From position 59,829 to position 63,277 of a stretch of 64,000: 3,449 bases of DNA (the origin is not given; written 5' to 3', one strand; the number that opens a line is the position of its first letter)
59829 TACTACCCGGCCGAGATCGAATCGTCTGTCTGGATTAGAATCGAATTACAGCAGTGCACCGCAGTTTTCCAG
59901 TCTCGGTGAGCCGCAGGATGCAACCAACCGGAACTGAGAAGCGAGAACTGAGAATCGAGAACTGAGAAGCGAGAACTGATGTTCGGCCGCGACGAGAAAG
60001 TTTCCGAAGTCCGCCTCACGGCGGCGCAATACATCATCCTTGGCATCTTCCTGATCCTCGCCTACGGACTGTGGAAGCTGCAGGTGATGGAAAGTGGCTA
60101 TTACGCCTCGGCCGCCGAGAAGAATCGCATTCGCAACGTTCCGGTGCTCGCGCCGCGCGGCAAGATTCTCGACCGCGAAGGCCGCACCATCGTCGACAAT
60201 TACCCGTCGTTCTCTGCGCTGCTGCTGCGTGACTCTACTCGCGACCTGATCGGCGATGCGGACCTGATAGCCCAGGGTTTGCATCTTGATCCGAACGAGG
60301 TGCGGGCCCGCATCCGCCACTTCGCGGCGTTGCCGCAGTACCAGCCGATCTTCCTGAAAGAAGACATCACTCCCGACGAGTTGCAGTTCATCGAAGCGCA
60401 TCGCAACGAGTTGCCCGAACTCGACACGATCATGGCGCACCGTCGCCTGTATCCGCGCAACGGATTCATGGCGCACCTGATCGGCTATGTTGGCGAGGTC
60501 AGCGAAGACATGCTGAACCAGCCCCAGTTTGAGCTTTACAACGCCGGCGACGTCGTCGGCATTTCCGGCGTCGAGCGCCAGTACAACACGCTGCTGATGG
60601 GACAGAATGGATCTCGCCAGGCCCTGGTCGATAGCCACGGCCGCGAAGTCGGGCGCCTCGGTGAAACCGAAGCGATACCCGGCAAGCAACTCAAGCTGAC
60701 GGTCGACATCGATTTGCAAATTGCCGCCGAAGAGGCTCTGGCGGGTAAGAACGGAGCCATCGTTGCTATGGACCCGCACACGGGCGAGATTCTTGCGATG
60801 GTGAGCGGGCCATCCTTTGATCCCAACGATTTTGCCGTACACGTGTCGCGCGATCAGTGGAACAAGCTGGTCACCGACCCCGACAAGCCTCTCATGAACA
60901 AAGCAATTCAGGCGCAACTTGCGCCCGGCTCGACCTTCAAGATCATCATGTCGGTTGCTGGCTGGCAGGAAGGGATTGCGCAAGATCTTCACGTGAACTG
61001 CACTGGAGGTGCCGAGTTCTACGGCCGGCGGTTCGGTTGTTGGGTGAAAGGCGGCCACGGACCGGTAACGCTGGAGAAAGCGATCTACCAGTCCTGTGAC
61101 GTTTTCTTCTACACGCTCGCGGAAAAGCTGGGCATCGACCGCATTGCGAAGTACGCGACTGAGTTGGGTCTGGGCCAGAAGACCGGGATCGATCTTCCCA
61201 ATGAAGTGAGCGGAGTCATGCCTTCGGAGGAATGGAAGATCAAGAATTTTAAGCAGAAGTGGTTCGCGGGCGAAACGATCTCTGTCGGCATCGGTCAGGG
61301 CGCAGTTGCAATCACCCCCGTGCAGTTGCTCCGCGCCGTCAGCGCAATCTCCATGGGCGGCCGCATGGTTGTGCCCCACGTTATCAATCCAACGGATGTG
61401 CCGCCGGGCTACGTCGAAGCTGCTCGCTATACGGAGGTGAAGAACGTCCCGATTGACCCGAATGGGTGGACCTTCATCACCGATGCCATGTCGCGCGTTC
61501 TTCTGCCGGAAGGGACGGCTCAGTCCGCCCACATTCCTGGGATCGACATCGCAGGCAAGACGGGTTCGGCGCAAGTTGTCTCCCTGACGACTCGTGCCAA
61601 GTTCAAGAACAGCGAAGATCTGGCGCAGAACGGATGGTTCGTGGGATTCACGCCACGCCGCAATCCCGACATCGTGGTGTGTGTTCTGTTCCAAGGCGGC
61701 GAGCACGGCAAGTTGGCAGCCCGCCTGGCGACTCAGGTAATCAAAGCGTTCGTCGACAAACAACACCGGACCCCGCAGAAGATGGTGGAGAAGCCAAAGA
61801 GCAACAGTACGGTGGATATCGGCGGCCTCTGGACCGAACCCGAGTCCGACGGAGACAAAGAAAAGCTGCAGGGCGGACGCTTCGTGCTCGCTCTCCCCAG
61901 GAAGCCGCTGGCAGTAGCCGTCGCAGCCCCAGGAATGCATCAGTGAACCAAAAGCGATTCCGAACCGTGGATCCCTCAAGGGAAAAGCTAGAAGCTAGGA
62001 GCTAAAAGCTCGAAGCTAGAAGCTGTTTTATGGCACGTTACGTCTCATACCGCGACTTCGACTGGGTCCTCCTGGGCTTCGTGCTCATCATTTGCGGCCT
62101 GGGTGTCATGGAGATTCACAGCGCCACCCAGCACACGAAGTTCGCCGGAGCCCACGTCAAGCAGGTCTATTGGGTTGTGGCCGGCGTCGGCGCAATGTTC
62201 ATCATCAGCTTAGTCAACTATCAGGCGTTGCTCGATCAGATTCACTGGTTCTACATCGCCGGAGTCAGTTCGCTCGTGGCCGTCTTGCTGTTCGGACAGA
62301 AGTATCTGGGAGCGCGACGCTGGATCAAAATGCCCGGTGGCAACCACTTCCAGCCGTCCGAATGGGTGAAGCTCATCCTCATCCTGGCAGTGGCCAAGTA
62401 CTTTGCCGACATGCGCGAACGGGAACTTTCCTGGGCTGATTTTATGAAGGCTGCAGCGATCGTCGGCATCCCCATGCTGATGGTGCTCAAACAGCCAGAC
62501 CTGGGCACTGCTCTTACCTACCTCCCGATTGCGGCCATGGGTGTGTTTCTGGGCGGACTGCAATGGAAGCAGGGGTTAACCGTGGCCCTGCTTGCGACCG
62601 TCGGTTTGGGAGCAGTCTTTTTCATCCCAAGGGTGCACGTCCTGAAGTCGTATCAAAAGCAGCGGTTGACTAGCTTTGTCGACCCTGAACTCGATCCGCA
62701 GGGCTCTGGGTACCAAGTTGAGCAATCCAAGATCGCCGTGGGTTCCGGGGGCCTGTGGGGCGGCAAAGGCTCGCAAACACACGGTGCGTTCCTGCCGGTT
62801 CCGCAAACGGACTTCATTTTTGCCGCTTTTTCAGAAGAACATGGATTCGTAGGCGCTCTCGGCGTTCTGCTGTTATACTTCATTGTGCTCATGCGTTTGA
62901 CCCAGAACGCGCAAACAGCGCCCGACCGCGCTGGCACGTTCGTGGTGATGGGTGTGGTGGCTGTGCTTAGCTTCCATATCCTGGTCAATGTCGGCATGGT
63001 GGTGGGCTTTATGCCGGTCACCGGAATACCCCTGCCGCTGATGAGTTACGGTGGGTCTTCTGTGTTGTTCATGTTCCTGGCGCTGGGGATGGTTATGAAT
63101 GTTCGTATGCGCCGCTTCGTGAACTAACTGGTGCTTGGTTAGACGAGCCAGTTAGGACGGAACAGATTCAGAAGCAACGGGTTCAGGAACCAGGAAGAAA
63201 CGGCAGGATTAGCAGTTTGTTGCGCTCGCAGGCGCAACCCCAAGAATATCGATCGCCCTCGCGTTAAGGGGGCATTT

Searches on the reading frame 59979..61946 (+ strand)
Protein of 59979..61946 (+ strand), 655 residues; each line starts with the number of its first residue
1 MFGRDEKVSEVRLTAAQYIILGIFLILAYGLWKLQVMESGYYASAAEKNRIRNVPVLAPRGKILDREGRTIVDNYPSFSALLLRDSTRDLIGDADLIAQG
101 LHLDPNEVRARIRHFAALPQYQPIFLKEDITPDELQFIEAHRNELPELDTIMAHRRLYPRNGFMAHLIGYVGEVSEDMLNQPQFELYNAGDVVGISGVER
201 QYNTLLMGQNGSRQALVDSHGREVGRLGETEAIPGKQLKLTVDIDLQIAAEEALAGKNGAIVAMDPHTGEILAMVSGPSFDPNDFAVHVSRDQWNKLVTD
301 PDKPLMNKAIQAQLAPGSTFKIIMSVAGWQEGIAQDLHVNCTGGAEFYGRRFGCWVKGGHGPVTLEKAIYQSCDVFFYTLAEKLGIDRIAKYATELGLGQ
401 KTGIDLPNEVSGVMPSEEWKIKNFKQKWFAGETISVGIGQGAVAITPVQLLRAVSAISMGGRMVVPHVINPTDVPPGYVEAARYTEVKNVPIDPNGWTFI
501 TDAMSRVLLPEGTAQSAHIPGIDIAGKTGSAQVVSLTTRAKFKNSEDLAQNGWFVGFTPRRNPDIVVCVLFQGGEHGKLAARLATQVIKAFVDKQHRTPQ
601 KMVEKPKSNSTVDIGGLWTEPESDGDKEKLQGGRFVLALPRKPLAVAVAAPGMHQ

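Call 14: search_protein_families(library=pfam, proteins=[window:59979-61946:+])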
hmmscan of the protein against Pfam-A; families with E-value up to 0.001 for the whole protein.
window:59979-61946:+ (655 aa): 2 families
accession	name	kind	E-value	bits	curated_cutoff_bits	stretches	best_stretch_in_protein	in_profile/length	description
PF00905.27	Transpeptidase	-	5.5e-70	236.4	22.1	1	259-588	1-298/299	Penicillin binding protein transpeptidase domain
PF03717.20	PBP_dimer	-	7.9e-37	127.9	24.4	1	58-226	4-178/180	Penicillin-binding Protein dimerisation domain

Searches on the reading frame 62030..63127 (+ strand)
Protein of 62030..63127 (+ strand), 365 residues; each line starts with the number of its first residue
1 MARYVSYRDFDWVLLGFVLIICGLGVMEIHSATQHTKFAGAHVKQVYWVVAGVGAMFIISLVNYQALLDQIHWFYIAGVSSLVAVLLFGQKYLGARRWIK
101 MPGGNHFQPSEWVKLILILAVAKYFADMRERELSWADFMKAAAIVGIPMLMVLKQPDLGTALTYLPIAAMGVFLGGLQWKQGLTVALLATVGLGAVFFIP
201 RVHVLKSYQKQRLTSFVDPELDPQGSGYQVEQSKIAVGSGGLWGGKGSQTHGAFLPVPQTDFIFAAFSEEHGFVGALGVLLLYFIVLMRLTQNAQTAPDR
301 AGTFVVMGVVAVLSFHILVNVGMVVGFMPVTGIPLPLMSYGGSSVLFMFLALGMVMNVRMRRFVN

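Call 14: search_protein_families(library=pfam, proteins=[window:62030-63127:+])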
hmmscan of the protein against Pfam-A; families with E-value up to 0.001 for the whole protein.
window:62030-63127:+ (365 aa): 1 family
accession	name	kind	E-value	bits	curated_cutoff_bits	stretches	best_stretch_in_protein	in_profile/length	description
PF01098.24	FTSW_RODA_SPOVE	-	1.4e-87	294.5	26.4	1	13-361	12-353/356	Cell cycle protein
